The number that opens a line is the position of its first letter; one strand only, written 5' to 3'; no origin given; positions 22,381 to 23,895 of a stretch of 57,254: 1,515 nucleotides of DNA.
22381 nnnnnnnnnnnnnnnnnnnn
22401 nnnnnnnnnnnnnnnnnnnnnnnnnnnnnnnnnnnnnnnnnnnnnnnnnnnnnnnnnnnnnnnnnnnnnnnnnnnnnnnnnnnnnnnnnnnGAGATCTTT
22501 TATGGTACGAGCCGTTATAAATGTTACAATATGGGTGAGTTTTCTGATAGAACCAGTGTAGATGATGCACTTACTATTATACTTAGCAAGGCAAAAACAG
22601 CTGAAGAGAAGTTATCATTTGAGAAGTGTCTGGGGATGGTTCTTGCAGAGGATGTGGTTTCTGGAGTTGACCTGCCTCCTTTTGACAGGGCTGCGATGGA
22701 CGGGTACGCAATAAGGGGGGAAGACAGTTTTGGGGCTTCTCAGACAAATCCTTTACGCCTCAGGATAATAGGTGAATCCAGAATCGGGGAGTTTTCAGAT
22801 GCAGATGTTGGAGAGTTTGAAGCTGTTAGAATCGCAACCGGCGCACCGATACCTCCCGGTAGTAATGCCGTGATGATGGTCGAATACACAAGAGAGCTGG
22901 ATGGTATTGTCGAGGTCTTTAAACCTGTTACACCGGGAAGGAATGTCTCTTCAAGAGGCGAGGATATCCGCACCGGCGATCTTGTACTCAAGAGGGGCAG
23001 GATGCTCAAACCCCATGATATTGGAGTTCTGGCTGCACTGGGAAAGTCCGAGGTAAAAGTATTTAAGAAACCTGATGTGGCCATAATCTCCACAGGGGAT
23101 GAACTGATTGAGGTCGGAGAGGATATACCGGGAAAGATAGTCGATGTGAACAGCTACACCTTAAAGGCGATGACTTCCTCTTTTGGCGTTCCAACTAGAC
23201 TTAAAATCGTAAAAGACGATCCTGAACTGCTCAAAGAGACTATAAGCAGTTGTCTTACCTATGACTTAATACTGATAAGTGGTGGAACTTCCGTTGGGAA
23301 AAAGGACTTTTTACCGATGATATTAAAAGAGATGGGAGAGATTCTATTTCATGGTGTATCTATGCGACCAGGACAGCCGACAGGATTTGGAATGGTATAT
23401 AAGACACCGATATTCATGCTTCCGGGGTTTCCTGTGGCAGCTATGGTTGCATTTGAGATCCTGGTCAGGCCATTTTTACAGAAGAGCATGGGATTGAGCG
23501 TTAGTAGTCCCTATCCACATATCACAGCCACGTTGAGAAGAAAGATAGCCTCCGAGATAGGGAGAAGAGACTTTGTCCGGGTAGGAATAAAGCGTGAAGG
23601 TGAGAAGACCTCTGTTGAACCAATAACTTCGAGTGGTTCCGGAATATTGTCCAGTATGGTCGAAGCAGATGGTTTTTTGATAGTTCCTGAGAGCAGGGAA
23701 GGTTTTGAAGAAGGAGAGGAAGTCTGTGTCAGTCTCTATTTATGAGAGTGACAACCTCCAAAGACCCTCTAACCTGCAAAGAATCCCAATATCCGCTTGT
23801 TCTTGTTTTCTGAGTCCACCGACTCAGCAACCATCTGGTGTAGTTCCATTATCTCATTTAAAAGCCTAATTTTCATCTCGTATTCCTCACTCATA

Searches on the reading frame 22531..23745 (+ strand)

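Call 65: search_protein_families(library=pfam, proteins=[window:22531-23745:+], max_evalue=0.01)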
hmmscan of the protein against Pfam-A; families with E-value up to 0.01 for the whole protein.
window:22531-23745:+ (404 aa): 3 families
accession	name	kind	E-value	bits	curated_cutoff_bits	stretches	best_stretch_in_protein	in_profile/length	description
PF03453.22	MoeA_N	-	8.2e-48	162.5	30.8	1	9-171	2-160/160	MoeA N-terminal region (domain I and II)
PF00994.29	MoCF_biosynth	-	8.9e-33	113.5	26.6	1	184-317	1-143/144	Probable molybdopterin binding domain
PF03454.20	MoeA_C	-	1.4e-21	76.9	22.1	1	332-402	1-71/72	MoeA C-terminal region (domain IV)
